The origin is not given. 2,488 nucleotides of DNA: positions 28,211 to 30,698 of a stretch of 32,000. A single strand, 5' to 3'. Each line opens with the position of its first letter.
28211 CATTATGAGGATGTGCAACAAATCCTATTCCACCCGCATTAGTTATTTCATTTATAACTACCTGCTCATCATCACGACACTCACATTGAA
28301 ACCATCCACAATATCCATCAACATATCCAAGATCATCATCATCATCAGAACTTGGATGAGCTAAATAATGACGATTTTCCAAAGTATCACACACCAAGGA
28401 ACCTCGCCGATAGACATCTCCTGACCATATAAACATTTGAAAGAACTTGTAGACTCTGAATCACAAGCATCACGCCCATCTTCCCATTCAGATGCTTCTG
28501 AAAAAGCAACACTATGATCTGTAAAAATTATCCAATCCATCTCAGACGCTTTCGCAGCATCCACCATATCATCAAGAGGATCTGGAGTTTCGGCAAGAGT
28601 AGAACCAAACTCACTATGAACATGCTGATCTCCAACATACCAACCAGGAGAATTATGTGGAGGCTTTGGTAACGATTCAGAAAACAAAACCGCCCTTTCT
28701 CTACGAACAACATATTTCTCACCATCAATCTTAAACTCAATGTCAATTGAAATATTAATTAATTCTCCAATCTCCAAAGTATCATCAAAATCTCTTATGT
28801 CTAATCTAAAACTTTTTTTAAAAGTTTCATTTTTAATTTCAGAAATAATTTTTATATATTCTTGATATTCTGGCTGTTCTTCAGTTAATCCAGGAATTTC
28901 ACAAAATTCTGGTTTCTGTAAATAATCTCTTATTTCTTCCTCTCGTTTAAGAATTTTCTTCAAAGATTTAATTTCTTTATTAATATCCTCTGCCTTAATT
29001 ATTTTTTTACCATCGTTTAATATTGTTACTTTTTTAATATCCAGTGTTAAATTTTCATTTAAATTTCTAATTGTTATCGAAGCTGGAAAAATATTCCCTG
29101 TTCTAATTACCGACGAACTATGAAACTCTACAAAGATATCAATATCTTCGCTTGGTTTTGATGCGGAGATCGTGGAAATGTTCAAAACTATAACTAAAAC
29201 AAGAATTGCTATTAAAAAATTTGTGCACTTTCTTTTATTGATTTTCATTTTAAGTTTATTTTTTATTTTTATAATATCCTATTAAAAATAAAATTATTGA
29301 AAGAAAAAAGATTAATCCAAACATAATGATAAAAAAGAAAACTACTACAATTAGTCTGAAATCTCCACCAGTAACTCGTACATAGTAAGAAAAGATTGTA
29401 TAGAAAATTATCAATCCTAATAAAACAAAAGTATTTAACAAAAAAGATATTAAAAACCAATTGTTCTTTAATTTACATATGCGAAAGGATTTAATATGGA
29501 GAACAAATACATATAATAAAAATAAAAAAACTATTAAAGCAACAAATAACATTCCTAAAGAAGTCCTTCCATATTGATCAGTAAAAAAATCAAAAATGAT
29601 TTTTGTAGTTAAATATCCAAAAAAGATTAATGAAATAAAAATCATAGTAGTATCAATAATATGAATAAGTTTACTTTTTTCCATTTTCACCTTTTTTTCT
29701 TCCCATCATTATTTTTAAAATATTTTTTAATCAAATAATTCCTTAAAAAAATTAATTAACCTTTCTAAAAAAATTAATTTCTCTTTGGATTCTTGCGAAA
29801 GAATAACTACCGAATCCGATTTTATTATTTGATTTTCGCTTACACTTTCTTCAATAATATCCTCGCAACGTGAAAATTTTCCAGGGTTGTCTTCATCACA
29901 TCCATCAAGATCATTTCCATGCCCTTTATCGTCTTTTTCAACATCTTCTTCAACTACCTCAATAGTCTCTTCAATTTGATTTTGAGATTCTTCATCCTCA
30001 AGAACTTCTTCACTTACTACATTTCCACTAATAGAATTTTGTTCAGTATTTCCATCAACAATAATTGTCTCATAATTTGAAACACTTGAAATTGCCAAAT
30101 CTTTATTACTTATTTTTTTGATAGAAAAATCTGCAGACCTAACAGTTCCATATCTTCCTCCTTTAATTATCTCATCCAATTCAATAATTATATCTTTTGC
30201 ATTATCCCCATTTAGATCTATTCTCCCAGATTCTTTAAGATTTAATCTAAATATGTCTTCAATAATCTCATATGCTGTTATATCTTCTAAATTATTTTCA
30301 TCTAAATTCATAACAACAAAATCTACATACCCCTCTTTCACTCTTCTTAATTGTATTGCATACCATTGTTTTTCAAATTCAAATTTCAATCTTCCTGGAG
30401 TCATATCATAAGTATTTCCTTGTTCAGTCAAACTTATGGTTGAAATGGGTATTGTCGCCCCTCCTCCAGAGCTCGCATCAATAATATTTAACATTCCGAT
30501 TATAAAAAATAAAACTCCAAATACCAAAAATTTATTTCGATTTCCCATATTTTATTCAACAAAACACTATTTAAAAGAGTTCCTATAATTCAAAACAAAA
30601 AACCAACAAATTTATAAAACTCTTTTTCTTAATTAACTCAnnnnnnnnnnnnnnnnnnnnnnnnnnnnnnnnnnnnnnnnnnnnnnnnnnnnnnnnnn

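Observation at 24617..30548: Five-gene same-strand cluster built from a duplicated [polytopic membrane protein + secreted PHP phosphoesterase] module: candidate undescribed cell-surface system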

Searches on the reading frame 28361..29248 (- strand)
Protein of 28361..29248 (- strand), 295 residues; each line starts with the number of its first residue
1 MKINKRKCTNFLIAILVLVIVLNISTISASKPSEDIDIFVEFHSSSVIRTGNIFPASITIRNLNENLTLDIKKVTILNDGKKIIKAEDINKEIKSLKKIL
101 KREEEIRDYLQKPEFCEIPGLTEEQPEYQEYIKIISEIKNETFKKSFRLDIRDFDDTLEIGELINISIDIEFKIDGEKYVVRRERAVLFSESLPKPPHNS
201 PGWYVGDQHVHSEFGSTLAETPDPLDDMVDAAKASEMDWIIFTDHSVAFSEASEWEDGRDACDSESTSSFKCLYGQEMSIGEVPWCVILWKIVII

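Call 6: search_protein_families(library=pfam, proteins=[window:28361-29248:-], max_evalue=0.1)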
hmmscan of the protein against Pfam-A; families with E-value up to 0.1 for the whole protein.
window:28361-29248:- (295 aa): 1 family
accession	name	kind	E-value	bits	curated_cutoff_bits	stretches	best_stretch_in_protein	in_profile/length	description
PF02811.25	PHP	-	2e-06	28.7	26.4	1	207-253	1-45/164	PHP domain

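Call 7: search_protein_families(library=ncbifam, proteins=[window:28361-29248:-], max_evalue=0.1)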
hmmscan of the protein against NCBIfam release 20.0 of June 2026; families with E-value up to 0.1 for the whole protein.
window:28361-29248:- (295 aa): 4 families
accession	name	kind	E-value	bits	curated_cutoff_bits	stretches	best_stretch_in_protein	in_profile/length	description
NF038032.1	CehA_McbA_metalo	domain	5.4e-06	26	80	1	202-279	1-68/315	CehA/McbA family metallohydrolase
TIGR01856.1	hisJ_fam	subfamily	0.016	14.9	90.2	1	207-247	2-39/252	histidinol-phosphatase HisJ family protein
NF005928.0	PRK07945.1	equivalog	0.025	13.9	250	1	206-249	100-139/337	PHP domain-containing protein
NF005996.1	PRK08123.1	equivalog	0.035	13.4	133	1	207-246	2-39/262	histidinol-phosphatase HisJ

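Call 22: list_cluster_members(proteins=[P0001, window:28361-29248:-, window:27663-27950:-, window:29256-29690:-, window:29727-30548:-])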
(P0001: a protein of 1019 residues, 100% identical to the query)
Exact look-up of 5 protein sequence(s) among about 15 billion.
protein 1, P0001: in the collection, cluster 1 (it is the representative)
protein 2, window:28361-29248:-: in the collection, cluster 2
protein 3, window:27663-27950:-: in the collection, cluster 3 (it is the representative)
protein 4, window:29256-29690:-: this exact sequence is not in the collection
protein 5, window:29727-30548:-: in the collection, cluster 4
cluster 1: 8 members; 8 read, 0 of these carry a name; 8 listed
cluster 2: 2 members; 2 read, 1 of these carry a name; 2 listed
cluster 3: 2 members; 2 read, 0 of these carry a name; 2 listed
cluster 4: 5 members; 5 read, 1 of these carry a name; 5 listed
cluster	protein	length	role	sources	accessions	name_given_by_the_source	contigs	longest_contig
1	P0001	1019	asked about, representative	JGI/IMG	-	-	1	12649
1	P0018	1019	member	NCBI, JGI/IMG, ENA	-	-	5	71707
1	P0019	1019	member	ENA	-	-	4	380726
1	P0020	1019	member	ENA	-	-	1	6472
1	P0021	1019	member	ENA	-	-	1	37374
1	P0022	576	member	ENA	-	-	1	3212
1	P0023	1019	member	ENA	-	-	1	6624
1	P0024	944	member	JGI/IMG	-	-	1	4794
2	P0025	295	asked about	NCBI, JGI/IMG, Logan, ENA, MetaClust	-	\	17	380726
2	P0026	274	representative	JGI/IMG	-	-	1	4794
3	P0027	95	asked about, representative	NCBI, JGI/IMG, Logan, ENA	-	-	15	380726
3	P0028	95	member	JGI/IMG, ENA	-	-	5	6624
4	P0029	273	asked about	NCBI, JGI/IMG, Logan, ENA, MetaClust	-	\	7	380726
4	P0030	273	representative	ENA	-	-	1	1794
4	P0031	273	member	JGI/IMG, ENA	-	-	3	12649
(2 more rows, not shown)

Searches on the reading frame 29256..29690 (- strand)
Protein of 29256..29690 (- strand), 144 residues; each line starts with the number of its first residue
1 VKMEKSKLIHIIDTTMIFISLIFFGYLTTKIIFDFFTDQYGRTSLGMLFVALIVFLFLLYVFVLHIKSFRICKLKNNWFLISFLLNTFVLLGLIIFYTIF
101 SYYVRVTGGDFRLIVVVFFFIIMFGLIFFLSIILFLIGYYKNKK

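Call 6: search_protein_families(library=pfam, proteins=[window:29256-29690:-], max_evalue=0.1)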
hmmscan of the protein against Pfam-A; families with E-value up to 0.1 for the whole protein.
window:29256-29690:- (144 aa): 0 families

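Call 7: search_protein_families(library=ncbifam, proteins=[window:29256-29690:-], max_evalue=0.1)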
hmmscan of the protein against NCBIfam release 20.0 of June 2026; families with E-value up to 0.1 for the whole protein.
window:29256-29690:- (144 aa): 0 families

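Call 76: find_homologous_proteins(query=window:29256-29684:-, max_evalue=0.01)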
Query window:29256-29684:- (142 aa): 3 proteins with E <= 0.01 among 254 candidates.
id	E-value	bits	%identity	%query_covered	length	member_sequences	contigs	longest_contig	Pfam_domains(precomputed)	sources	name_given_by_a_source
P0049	9.5e-77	274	100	100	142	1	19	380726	-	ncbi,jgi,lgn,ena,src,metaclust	metaclust:\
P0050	9.7e-27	112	50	99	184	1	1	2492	-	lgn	-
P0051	9.9e-27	112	46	95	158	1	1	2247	-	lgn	-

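Call 77: find_encoding_contigs(protein=P0050, flank=3000, max_places=2)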
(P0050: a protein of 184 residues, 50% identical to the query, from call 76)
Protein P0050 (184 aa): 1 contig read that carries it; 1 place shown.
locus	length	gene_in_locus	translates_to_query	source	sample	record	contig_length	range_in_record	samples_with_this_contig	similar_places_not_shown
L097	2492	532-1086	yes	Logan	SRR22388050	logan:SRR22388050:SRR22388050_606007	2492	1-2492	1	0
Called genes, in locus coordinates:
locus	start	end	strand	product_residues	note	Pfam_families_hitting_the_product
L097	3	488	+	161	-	?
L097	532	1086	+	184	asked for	-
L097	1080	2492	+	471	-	?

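Call 78: find_encoding_contigs(protein=P0051, flank=3000, max_places=2)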
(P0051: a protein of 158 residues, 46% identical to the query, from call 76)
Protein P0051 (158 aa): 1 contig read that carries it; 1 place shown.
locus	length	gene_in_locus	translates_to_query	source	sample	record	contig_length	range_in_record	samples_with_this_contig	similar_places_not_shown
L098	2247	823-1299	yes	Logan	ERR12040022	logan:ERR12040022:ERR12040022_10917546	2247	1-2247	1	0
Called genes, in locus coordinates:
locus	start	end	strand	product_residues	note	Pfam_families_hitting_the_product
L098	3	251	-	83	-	?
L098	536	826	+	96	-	-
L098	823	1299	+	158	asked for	-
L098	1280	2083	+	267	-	PF01008:IF-2B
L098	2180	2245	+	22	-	?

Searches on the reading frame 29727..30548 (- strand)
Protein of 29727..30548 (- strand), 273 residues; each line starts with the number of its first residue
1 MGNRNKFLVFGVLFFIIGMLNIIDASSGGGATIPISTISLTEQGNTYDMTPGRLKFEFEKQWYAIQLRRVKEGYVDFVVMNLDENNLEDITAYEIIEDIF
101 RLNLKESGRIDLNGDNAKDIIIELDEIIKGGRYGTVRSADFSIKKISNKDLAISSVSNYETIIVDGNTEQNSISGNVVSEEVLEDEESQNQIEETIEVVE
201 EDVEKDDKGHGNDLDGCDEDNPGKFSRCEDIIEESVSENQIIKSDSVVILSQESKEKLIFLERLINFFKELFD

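Call 6: search_protein_families(library=pfam, proteins=[window:29727-30548:-], max_evalue=0.1)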
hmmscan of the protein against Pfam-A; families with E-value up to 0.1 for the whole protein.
window:29727-30548:- (273 aa): 0 families

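Call 7: search_protein_families(library=ncbifam, proteins=[window:29727-30548:-], max_evalue=0.1)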
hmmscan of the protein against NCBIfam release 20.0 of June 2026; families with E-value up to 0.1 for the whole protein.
window:29727-30548:- (273 aa): 0 families

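Call 34: find_homologous_proteins(query=window:29727-30548:-, max_evalue=0.001)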
Query window:29727-30548:- (273 aa): 12 proteins with E <= 0.001 among 889 candidates.
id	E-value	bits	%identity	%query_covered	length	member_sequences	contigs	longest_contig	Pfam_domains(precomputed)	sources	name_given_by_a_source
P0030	8.8e-155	532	93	100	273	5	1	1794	-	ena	-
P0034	3.6e-139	481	85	100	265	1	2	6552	-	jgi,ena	-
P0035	3.7e-49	186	57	64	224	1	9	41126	-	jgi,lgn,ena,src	-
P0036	5.0e-45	172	47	90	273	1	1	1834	-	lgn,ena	-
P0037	6.5e-44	169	44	89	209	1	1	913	-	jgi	-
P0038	3.8e-43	166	43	91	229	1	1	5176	-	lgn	-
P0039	9.6e-43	165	48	69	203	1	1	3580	-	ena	-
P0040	3.3e-41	160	50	65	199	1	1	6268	-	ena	-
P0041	2.5e-32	131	56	45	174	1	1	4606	-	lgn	-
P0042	4.5e-32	130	57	44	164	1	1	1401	-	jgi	jgi:hypothetical protein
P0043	1.4e-31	128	37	100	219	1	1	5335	-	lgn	-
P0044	4.5e-29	120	65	34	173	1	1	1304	-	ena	-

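Call 35: find_encoding_contigs(protein=P0035, flank=8000, max_places=3)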
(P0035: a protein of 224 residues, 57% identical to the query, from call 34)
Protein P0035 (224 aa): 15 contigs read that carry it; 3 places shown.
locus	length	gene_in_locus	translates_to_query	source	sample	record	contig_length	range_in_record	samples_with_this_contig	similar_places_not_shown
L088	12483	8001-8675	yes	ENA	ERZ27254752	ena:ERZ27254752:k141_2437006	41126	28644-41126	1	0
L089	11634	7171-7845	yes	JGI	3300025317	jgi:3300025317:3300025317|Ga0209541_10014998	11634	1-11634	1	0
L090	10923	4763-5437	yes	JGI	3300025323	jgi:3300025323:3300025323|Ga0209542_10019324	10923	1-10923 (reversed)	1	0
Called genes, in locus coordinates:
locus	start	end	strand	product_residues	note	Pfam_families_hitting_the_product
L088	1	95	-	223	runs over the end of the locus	PF03946:Ribosomal_L11_N, PF00298:Ribosomal_L11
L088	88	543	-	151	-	PF03439:Spt5-NGN, PF00467:KOW (weak)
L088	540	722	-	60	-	PF00584:SecE (weak)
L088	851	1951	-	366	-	PF00091:Tubulin, PF12327:FtsZ_C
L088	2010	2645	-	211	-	PF00254:FKBP_C (faint), PF22199:FKBP26_IF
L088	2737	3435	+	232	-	-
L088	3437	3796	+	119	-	-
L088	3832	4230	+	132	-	PF21485:IF5A-like_N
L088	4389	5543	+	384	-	PF02163:Peptidase_M50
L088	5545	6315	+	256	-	PF01026:TatD_DNase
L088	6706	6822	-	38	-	-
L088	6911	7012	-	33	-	-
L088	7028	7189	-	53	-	-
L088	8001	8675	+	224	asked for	-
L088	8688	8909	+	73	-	-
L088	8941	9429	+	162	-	-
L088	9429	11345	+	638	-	-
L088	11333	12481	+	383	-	?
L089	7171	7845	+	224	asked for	-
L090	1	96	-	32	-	?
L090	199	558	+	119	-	-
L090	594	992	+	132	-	PF21485:IF5A-like_N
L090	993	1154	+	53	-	-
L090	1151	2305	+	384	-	PF02163:Peptidase_M50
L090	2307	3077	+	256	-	PF01026:TatD_DNase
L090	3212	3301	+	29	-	-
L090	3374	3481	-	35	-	-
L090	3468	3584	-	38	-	-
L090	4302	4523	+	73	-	PF01797:Y1_Tnp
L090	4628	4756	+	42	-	-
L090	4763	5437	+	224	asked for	-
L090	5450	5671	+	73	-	-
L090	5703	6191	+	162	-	-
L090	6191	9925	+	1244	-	-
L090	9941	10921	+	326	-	?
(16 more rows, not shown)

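Call 38: search_protein_families(library=pfam, proteins=[L090:6191-9925:+, L090:5703-6191:+, L090:5450-5671:+, L090:4763-5437:+, L090:9941-10921:+], max_evalue=0.1)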
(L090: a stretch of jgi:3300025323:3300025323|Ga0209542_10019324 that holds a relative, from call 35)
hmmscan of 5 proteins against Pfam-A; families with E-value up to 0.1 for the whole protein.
L090:6191-9925:+ (1244 aa): 4 families
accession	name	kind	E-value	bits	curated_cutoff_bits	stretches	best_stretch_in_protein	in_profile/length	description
PF04706.18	Dickkopf_N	-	8e-05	23.3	25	1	736-782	2-47/51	Dickkopf N-terminal cysteine-rich region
PF08116.16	Toxin_29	-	0.0075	16.7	25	1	763-782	4-23/31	PhTx neurotoxin family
PF09984.15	sCache_4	-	0.064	13.5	22.1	0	59-103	38-81/145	Single cache domain 4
PF17957.7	Big_7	-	0.073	14.2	24.1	0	944-1012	1-70/70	Bacterial Ig domain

L090:5703-6191:+ (162 aa): 2 families
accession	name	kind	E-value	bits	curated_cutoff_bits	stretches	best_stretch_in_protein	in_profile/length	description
PF12670.12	DUF3792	-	0.0057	17.3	31.3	1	10-64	61-114/115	Protein of unknown function (DUF3792)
PF11654.13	NCE101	-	0.075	13.2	24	0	60-70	10-20/45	Non-classical export protein 1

L090:5450-5671:+ (73 aa): 5 families
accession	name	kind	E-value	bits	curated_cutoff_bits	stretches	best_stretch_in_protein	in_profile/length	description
PF24369.1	DUF7525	-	0.0016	18.9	27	1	42-68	4-30/57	Family of unknown function (DUF7525)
PF12698.13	ABC2_membrane_3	-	0.0079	15.8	31.6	1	11-72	205-262/347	ABC-2 family transporter protein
PF05805.17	L6_membrane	-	0.0097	15.9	30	1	10-61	46-100/191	L6 membrane protein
PF07019.17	EMC6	-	0.019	15.8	23.3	1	8-31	57-80/81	EMC6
PF20563.3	DUF6773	-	0.037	14.3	27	1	4-68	79-142/163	Family of unknown function (DUF6773)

L090:4763-5437:+ (224 aa): 0 families

L090:9941-10921:+ (326 aa): 0 families

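Call 53: find_encoding_contigs(protein=P0034, flank=7000, max_places=3)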
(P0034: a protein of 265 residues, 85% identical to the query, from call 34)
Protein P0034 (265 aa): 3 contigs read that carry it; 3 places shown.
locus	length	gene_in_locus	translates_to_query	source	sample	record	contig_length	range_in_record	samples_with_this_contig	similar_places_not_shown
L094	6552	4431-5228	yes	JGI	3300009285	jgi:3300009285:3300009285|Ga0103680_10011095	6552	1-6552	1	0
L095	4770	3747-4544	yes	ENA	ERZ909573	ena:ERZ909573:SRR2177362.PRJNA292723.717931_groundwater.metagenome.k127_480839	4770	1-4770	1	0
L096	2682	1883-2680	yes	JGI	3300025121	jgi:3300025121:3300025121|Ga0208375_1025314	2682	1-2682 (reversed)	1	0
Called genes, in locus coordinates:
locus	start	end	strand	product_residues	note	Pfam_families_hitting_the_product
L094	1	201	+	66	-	?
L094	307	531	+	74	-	-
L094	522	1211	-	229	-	PF02732:ERCC4, PF01367:5_3_exonuc (faint), PF14520:HHH_5 (weak)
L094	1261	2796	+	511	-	-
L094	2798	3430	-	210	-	PF11969:DcpS_C, PF01230:HIT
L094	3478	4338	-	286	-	-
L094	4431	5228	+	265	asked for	-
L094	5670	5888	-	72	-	-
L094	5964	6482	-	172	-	PF00383:dCMP_cyt_deam_1, PF14437:MafB19-deam, PF14439:Bd3614-deam (faint)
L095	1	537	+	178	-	?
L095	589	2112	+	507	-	-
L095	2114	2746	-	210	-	PF11969:DcpS_C, PF01230:HIT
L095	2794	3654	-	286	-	-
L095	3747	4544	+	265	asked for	-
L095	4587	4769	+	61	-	?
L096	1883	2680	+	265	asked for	?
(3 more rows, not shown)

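Call 61: search_protein_families(library=phrogs, proteins=[window:29727-30548:-, L090:9941-10921:+], max_evalue=0.01)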
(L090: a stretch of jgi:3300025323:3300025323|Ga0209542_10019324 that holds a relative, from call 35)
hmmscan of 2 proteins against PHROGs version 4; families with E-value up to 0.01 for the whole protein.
window:29727-30548:- (273 aa): 1 family
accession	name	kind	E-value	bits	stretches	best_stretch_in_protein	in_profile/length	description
phrog_23810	-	unknown function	0.004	18.4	1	201-224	117-140/164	-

L090:9941-10921:+ (326 aa): 2 families
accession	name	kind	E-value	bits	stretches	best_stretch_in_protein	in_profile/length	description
phrog_28766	-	tail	6.3e-05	22.5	1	122-181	226-283/472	tail fiber protein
phrog_4849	-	tail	0.0011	18.5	0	62-105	467-515/788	tail protein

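Call 63: predict_structure(alignment_id=A4)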
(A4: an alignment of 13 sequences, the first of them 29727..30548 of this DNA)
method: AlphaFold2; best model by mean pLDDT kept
length: 273 residues; sequences in the alignment: 13
mean_pLDDT: 51.1   pTM: 0.40
mean pLDDT of the five models: 51.1, 50.9, 50.0, 49.4, 46.0
residues with pLDDT >= 90: 1; 70-90: 71; 50-70: 55; < 50: 146
segments of 3 or more residues with pLDDT < 50: 20-37, 39-50, 150-258
pLDDT, mean of each block of 10 residues (from residue 1): 54 59 34 43 36 71 78 82 68 65 87 84 79 62 70 36 28 22 27 31 36 39 34 27 29 41 57 47
secondary structure, 60 per line:
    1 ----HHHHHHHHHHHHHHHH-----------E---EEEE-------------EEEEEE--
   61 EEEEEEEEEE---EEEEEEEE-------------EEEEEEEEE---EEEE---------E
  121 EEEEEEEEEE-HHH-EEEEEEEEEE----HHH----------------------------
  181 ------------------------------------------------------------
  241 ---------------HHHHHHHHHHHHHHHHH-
elements in order: H5-20 E36-39 E53-58 E61-70 E74-81 E95-103 E107-110 E120-130 E136-145 H256-272

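Call 67: fold_search(model_id=the predicted structure, library=pdb)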
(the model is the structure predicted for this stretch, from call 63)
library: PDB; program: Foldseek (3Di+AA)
matches with E <= 10: 936; with E <= 0.001: 0
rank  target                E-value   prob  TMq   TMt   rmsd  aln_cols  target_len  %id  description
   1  7ah9_5O               1.2e-02  0.33  0.11  0.07  20.5       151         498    9  Substrate-engaged type 3 secretion system needle complex from Salmonella enterica typhimurium - SpaR state 1 (released 2021-03-17)
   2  7ah9_5G               1.4e-02  0.60  0.13  0.08  21.8       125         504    8  Substrate-engaged type 3 secretion system needle complex from Salmonella enterica typhimurium - SpaR state 1 (released 2021-03-17)
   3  3sao_B                1.5e-02  0.44  0.14  0.23  14.9       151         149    7  The Siderocalin Ex-FABP functions through dual ligand specificities (released 2011-12-28)
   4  7ah9_5J               2.1e-02  0.30  0.13  0.07  22.4       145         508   10  Substrate-engaged type 3 secretion system needle complex from Salmonella enterica typhimurium - SpaR state 1 (released 2021-03-17)
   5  6dv6_A                2.6e-02  0.23  0.11  0.09  21.2       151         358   11  Structure of the Salmonella SPI-1 type III secretion injectisome secretin InvG (residues 176-end) in the open gate sta (released 2018-10-03)
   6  6dv3_A                2.6e-02  0.23  0.11  0.07  21.2       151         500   11  Structure of the Salmonella SPI-1 type III secretion injectisome secretin InvG in the open gate state (released 2018-10-03)
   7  7ah9_5C               2.8e-02  0.28  0.13  0.07  21.8       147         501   11  Substrate-engaged type 3 secretion system needle complex from Salmonella enterica typhimurium - SpaR state 1 (released 2021-03-17)
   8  7ah9_5E               2.8e-02  0.15  0.11  0.06  20.8       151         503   10  Substrate-engaged type 3 secretion system needle complex from Salmonella enterica typhimurium - SpaR state 1 (released 2021-03-17)
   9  7ah9_5P               3.3e-02  0.25  0.12  0.07  20.2       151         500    9  Substrate-engaged type 3 secretion system needle complex from Salmonella enterica typhimurium - SpaR state 1 (released 2021-03-17)
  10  6pee_A                4.1e-02  0.28  0.13  0.10  22.5       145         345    8  InvG secretin domain beta-barrel from Salmonella SPI-1 injectisome NC-base (released 2019-10-23)
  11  6q14_A                4.1e-02  0.28  0.13  0.08  22.5       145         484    8  Structure of the Salmonella SPI-1 injectisome NC-base (released 2019-10-23)
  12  6q14_B                4.1e-02  0.28  0.13  0.08  22.5       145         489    8  Structure of the Salmonella SPI-1 injectisome NC-base (released 2019-10-23)
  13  7ah9_5K               4.6e-02  0.23  0.12  0.07  20.8       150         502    9  Substrate-engaged type 3 secretion system needle complex from Salmonella enterica typhimurium - SpaR state 1 (released 2021-03-17)
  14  1jzu_MODEL_1_A        4.8e-02  0.28  0.14  0.22  15.3       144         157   11  Cell transformation by the myc oncogene activates expression of a lipocalin: analysis of the gene (Q83) and so (released 2003-07-15)
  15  2kr0_MODEL_1_A        6.0e-02  0.35  0.16  0.11  23.3       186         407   12  Solution structure of the proteasome ubiquitin receptor Rpn13 (released 2010-05-26)
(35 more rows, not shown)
